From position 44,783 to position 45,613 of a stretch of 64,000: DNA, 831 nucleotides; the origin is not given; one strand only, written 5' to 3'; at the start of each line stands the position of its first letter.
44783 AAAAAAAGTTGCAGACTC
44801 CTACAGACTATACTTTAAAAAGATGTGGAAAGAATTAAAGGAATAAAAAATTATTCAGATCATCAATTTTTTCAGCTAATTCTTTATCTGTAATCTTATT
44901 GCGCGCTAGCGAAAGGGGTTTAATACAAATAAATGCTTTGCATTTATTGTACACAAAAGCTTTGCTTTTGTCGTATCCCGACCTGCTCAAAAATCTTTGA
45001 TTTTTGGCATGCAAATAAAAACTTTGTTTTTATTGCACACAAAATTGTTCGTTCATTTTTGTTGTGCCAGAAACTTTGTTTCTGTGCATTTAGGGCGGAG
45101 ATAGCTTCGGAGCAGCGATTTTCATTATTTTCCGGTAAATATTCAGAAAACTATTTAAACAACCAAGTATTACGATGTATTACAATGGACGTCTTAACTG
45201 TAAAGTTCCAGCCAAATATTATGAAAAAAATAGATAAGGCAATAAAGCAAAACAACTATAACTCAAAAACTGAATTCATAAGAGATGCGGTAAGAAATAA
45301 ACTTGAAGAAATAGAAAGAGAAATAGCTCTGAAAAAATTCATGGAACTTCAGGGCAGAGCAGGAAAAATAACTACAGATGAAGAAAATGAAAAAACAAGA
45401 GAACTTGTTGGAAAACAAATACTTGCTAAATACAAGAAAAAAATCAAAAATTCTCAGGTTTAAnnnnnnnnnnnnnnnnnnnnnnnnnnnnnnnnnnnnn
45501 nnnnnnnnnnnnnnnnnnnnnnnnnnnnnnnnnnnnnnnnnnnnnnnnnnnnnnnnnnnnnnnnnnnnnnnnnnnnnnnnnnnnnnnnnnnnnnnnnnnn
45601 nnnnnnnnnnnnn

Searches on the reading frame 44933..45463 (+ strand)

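Call 78: search_protein_families(library=pfam, max_evalue=0.00001, proteins=[window:44933-45463:+])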
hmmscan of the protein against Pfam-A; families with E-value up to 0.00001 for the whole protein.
window:44933-45463:+ (176 aa): 1 family
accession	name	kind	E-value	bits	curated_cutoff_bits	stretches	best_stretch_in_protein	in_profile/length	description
PF01402.27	RHH_1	-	6.4e-06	26.4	20.5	0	88-126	2-39/39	Ribbon-helix-helix protein, copG family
